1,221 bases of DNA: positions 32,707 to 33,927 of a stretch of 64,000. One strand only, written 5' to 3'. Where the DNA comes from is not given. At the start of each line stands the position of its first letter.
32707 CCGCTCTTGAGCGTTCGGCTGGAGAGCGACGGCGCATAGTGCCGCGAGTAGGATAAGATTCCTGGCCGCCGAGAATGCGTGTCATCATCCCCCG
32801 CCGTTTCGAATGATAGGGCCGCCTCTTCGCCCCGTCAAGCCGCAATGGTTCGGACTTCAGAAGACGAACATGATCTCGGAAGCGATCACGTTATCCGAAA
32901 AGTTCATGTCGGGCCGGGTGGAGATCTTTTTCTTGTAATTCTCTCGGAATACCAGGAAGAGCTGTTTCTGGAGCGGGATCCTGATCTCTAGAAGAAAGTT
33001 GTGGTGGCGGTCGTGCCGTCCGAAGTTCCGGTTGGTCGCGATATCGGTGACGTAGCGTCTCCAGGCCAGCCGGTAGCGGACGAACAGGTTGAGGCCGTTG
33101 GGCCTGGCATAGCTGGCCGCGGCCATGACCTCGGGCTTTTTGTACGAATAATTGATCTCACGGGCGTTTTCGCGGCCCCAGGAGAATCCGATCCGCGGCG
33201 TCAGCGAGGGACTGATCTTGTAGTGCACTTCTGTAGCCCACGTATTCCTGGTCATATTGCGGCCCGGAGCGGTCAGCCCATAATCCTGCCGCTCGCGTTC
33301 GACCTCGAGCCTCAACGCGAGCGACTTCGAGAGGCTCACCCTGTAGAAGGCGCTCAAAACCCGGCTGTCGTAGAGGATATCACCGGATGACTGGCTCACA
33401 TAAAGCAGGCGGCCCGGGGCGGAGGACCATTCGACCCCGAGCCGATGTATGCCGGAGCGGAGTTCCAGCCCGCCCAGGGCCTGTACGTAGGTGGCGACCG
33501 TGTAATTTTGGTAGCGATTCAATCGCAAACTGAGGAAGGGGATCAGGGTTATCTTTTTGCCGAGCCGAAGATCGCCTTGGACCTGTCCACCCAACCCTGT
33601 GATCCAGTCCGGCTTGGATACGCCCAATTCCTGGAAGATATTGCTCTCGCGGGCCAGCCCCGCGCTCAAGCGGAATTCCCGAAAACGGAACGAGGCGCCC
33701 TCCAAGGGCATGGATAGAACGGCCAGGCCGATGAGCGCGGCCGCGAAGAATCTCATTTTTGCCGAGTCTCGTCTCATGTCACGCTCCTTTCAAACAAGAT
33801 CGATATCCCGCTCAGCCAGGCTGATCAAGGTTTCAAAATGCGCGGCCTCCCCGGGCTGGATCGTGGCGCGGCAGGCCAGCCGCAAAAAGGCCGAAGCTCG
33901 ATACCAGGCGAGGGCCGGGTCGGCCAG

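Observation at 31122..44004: Divergent, translationally coupled glycoconjugate assembly-and-export locus: 3 GTs, an MsbA-like ABC, a kinase, an OM barrel and a LolA-like carrier, facing a DevABC-type tripartite pump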

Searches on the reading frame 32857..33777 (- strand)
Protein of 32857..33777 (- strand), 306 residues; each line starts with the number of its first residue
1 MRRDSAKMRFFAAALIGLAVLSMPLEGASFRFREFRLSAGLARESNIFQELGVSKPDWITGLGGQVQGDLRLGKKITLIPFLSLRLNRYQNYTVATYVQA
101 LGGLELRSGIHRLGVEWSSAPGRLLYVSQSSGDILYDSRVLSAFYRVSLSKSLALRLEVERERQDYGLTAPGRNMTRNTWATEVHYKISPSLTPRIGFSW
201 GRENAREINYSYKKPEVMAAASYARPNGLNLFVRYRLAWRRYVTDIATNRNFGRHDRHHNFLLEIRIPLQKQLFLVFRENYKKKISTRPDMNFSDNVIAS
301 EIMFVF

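Call 3: search_protein_families(library=pfam, proteins=[window:32857-33777:-], max_evalue=0.01)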
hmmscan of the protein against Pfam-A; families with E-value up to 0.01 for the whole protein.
window:32857-33777:- (306 aa): 2 families
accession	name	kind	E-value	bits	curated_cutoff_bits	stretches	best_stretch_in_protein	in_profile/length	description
PF04575.19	SlipAM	-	0.0013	18.8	22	1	145-261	124-241/288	Surface lipoprotein assembly modifier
PF10677.15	DUF2490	-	0.0058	16.8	29.8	0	142-273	6-128/186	Protein of unknown function (DUF2490)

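Call 5: search_protein_families(library=ncbifam, proteins=[window:32857-33777:-], max_evalue=0.01)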
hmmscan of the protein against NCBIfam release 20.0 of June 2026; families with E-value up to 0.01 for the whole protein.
window:32857-33777:- (306 aa): 0 families

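Call 9: find_homologous_proteins(query=window:32857-33777:-)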
Query window:32857-33777:- (306 aa): 8 proteins with E <= 0.001 among 2530 candidates.
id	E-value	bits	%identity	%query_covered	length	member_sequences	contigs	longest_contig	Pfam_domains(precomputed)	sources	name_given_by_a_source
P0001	6.9e-191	651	95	100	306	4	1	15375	-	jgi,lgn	jgi:hypothetical protein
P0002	6.5e-159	546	79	100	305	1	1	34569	-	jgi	jgi:hypothetical protein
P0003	1.7e-153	528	76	100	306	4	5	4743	-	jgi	jgi:hypothetical protein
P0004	7.2e-136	470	68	100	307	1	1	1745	-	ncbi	ncbi:MAG: hypothetical protein AB1715_12340 [Acidobacteriota bacterium]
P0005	1.3e-122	427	65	93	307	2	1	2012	-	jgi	-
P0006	5.3e-122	425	61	100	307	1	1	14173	-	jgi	jgi:hypothetical protein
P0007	3.9e-110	386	57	100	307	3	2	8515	PF04575.20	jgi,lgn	-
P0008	1.7e-108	380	55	100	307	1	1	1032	PF04575.20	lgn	-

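Call 10: find_encoding_contigs(protein=P0002, flank=10000, max_places=3)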
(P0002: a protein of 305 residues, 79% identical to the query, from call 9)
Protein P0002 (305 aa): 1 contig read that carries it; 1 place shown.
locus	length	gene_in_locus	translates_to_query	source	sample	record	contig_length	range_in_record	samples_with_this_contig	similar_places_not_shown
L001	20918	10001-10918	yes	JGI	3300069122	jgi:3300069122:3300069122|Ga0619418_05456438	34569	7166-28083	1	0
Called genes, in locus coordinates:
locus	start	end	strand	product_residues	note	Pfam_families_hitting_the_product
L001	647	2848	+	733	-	PF23139:OB_YrrC, PF14520:HHH_5 (weak), PF14490:HHH_RecD2, PF13245:AAA_19, PF13604:AAA_30, PF01443:Viral_helicase1 (weak), PF18335:SH3_13, PF13538:UvrD_C_2, +2 more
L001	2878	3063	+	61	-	-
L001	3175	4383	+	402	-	PF04101:Glyco_tran_28_C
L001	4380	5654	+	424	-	PF13439:Glyco_transf_4 (weak), PF00534:Glycos_transf_1, PF13692:Glyco_trans_1_4, PF13524:Glyco_trans_1_2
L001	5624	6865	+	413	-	PF13439:Glyco_transf_4, PF13579:Glyco_trans_4_4, PF00534:Glycos_transf_1, PF13692:Glyco_trans_1_4, PF13524:Glyco_trans_1_2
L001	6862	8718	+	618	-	PF00664:ABC_membrane, PF00005:ABC_tran, PF13304:AAA_21 (faint)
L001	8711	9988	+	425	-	PF01636:APH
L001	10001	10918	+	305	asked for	-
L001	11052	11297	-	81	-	-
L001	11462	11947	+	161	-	PF06347:SH3_4 (weak), PF08239:SH3_3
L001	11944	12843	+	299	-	PF01435:Peptidase_M48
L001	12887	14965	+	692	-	PF05226:CHASE2, PF00211:Guanylate_cyc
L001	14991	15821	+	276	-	PF00753:Lactamase_B, PF12706:Lactamase_B_2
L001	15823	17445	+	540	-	PF00924:MS_channel_2nd, PF21082:MS_channel_3rd, PF00027:cNMP_binding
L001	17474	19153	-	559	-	PF02702:KdpD, PF00359:PTS_EIIA_2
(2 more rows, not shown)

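Call 11: find_encoding_contigs(protein=P0006, flank=10000, max_places=3)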
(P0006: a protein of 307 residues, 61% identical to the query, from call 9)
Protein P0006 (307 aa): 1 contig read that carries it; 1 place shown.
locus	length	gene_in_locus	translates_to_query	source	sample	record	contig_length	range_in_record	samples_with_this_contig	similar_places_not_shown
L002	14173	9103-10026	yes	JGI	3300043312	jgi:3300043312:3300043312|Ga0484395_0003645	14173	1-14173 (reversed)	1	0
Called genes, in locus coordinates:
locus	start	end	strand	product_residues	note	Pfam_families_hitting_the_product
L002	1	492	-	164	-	?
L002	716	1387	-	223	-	PF01209:Ubie_methyltran, PF13489:Methyltransf_23, PF13847:Methyltransf_31, PF08241:Methyltransf_11, PF08242:Methyltransf_12, PF13649:Methyltransf_25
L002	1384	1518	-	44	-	-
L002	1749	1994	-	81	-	PF03551:PadR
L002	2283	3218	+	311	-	-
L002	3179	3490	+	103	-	PF04101:Glyco_tran_28_C (weak)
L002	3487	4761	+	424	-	PF13439:Glyco_transf_4 (faint), PF20706:GT4-conflict (faint), PF00534:Glycos_transf_1, PF13692:Glyco_trans_1_4, PF13524:Glyco_trans_1_2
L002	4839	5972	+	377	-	PF13439:Glyco_transf_4, PF13579:Glyco_trans_4_4, PF00534:Glycos_transf_1, PF13692:Glyco_trans_1_4, PF13524:Glyco_trans_1_2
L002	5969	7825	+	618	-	PF00664:ABC_membrane, PF00005:ABC_tran, PF13304:AAA_21 (faint)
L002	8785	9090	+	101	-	-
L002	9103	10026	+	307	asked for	-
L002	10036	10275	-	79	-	-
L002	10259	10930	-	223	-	PF13529:Peptidase_C39_2 (weak), PF00515:TPR_1 (faint), PF13374:TPR_10 (faint), PF13424:TPR_12 (faint), PF13181:TPR_8 (faint), PF07719:TPR_2 (weak)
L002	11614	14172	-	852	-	?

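Call 12: find_encoding_contigs(protein=P0007, flank=10000, max_places=3)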
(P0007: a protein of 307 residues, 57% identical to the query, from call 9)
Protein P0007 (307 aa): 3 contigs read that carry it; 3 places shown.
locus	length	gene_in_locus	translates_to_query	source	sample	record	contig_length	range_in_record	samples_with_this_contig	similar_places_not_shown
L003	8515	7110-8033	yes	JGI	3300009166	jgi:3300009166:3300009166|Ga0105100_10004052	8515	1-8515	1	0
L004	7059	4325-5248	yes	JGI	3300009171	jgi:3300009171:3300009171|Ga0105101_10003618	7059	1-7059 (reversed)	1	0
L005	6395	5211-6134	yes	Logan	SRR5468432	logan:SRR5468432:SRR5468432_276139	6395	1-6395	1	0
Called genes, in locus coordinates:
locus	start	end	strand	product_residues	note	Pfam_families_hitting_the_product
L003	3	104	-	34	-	?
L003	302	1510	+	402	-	PF04101:Glyco_tran_28_C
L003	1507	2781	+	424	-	PF13579:Glyco_trans_4_4, PF13439:Glyco_transf_4 (weak), PF00534:Glycos_transf_1, PF13692:Glyco_trans_1_4, PF13524:Glyco_trans_1_2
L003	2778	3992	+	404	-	PF13439:Glyco_transf_4, PF13579:Glyco_trans_4_4, PF00534:Glycos_transf_1, PF13692:Glyco_trans_1_4, PF13524:Glyco_trans_1_2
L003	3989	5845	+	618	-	PF00664:ABC_membrane, PF00005:ABC_tran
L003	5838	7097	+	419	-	PF01636:APH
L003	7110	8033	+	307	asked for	PF04575:SlipAM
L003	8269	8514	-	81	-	?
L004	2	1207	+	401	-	?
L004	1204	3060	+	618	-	PF00664:ABC_membrane, PF00005:ABC_tran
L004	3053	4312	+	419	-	PF01636:APH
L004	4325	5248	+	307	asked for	PF04575:SlipAM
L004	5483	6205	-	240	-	-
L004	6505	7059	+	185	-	?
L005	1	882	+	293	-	?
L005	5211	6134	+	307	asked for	PF04575:SlipAM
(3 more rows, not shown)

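Call 17: find_related_loci(query=A1, collection=genome_contigs, flank=10000)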
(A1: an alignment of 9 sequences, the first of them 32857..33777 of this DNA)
Query A1 (306 aa) in genome_contigs; peptide patterns used: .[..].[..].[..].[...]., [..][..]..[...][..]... (x = any residue, [..] = any of these).
35 stretches matched a pattern; 1 encode a relative of the query (tblastn E <= 1e-3); 1 distinct loci.
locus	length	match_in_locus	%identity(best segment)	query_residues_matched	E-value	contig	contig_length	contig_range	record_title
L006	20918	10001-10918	94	1-306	0e+0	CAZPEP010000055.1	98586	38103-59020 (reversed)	MAG TPA_asm: uncultured Eubacteriales bacterium isolate binchicken_co255_216 genome assembly, contig: k141_4142896, whol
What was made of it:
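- The cassette is rare and patchy: only one locus among 185,579 species representatives in a pattern-limited scan (call 17), and 8 barrel homologues (call 9).
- Tried and rejected: The genome_contigs scan with the barrel alignment gave a single locus, L006 (call 17).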

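Call 23: predict_structure(alignment_id=A1)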
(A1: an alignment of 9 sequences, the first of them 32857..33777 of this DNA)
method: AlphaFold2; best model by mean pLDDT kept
length: 306 residues; sequences in the alignment: 9
mean_pLDDT: 81.1   pTM: 0.74
mean pLDDT of the five models: 81.1, 78.5, 69.3, 60.5, 36.7
residues with pLDDT >= 90: 134; 70-90: 101; 50-70: 52; < 50: 19
segments of 3 or more residues with pLDDT < 50: 1-9, 20-23, 247-249
pLDDT, mean of each block of 10 residues (from residue 1): 41 51 58 86 66 69 90 88 91 81 94 95 72 79 96 95 76 79 94 95 72 88 93 94 57 78 94 91 83 81 90
secondary structure, 60 per line:
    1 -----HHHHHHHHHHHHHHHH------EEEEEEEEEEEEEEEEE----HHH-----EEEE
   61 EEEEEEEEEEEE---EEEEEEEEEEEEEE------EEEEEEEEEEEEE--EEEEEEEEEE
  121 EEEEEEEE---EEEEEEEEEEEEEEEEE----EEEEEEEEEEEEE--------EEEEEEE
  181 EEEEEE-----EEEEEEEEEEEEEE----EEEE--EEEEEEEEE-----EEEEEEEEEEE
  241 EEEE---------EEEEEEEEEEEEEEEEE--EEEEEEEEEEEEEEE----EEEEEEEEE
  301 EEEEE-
elements in order: H6-21 E28-44 E57-72 E76-89 E96-108 E111-128 E132-148 E153-165 E174-186 E192-205 E210-213 E216-224 E230-244 E254-270 E273-287 E292-305
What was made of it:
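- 32857..33777 (-): Cassette gene 6: small outer-membrane beta-barrel (306 aa) with a signal peptide and a C-terminal ...MFVF. The model has 14 strands and pLDDT 81 (call 23).
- On Slam / SlipAM (PF04575, DUF560): The 306-aa protein has no room for a TPR domain (call 23).
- On Outer-membrane beta-barrel protein (generic): The model has 14 strands, pLDDT 81 and pTM 0.74 (call 23).
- Checked: The barrel fold itself is supported by a 14-strand model with pLDDT 81 (call 23).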

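Call 31: fold_search(model_id=the predicted structure, library=pdb)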
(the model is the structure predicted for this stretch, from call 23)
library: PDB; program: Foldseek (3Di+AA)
matches with E <= 10: 877; with E <= 0.001: 261
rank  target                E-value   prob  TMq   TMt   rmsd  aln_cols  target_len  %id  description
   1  2x9k                  1.6e-08  1.00  0.60  0.66   6.0       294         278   12  Structure of a E.coli porin (released 2011-01-26)
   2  8wv0_B                2.7e-08  1.00  0.47  0.44   9.4       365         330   12  Outer membrane porin of Burkholderia pseudomallei (BpsOmp38) (released 2024-10-30)
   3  4v3g_A                3.2e-08  1.00  0.62  0.59   7.8       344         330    8  Crystal structure of CymA from Klebsiella oxytoca (released 2015-06-03)
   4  2iwv_A                3.3e-08  1.00  0.61  0.66   5.5       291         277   12  Structure of the monomeric outer membrane porin OmpG in the open and closed conformation (released 2006-08-14)
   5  6ehf                  4.6e-08  1.00  0.50  0.49  11.0       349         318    8  OmpT (in-vitro folded), an outer membrane protein Vibrio cholerae (trimer form) (released 2018-04-25)
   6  8wv0_A                5.4e-08  1.00  0.48  0.45   8.9       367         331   12  Outer membrane porin of Burkholderia pseudomallei (BpsOmp38) (released 2024-10-30)
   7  1opf_A                5.7e-08  1.00  0.45  0.41  10.2       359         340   13  THE STRUCTURE OF OMPF PORIN IN A TETRAGONAL CRYSTAL FORM (released 1995-02-07)
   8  9a32_MODEL_1_A        7.0e-08  1.00  0.53  0.46  14.5       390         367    8  Model of E. coli OmpC by in-cell photo-crosslinking MS and deep learning (released 2023-02-24)
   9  2wvp                  8.2e-08  1.00  0.54  0.61   6.2       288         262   11  Synthetically modified OmpG (released 2010-07-14)
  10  4v3g_B                1.1e-07  1.00  0.58  0.55   8.2       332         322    8  Crystal structure of CymA from Klebsiella oxytoca (released 2015-06-03)
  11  4v3h_B                1.2e-07  1.00  0.57  0.57   6.5       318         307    8  Crystal structure of CymA from Klebsiella oxytoca (released 2015-06-03)
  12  5mdq_A                1.3e-07  1.00  0.43  0.39  12.7       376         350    9  Crystal structure of outer membrane expressed Chitoporin VhChip from Vibrio harveyi (released 2017-12-20)
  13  1e54_A                1.8e-07  1.00  0.47  0.44   9.3       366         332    9  Anion-selective porin from Comamonas acidovorans (released 2001-07-12)
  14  6ehe                  2.1e-07  1.00  0.51  0.51  10.7       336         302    9  OmpTdeltaL8 (loop L8 deletion mutant of OmpT), an outer membrane protein of Vibrio cholerae (released 2018-04-25)
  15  6ehb_C                2.3e-07  1.00  0.41  0.39  10.3       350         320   14  OmpU, an outer membrane protein, of Vibrio cholerae (released 2018-04-25)
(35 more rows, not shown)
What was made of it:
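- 32857..33777 (-): Best PDB matches are OmpG and CymA at TM about 0.6 (call 31).
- On Outer-membrane beta-barrel protein (generic): PDB porin matches have probability 1.0 (call 31).
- Closest known: AlgE-type. Same: This barrel is structurally closest to OmpG and CymA (call 31).
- The model has 14 strands and is closest to the oligosaccharide channels OmpG and CymA (calls 23, 31). The best barrel matches include CymA, a cyclodextrin channel (call 31).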

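Call 32: search_protein_representatives(alignment_id=A1)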
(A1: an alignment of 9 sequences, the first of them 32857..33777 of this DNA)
Query: 9 sequences, 307 profile positions. Proteins with E-value up to 0.001 (for the whole library): 94; up to 1e-10: 30; up to 1e-30: 5. The best 94 are listed.
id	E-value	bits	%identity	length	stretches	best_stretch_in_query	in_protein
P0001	6.5e-176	600.2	-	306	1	1-307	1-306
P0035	4.9e-72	259.1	-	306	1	6-302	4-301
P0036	3.4e-61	223.5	-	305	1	23-305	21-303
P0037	3.9e-59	216.7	-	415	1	28-307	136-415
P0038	5.5e-44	167.0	-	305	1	11-305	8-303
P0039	2.9e-20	89.0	-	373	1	34-297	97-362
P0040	3.3e-18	82.3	-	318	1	43-296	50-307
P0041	1.3e-15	73.8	-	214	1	98-296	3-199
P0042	1.8e-15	73.3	-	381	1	59-295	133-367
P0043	2.6e-15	72.8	-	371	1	59-264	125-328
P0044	4.5e-15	72.0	-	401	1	37-295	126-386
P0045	1.0e-14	70.9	-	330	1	90-299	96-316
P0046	1.0e-14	70.8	-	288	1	35-297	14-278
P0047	2.0e-14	69.9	-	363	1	56-295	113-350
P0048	9.7e-14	67.6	-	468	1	98-300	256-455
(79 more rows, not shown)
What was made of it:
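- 32857..33777 (-): The family is rare: 8 word-index homologues (call 9) and 94 representatives at E<=1e-3 among 1.84 billion (call 32).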

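Call 43: search_protein_families(library=pfam, proteins=[window:32857-33777:-], max_evalue=10)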
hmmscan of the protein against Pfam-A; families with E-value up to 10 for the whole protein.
window:32857-33777:- (306 aa): 2 families
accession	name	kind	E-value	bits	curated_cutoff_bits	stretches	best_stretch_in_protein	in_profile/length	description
PF04575.19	SlipAM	-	0.0013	18.8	22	1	145-261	124-241/288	Surface lipoprotein assembly modifier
PF10677.15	DUF2490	-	0.0058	16.8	29.8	1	142-273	6-128/186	Protein of unknown function (DUF2490)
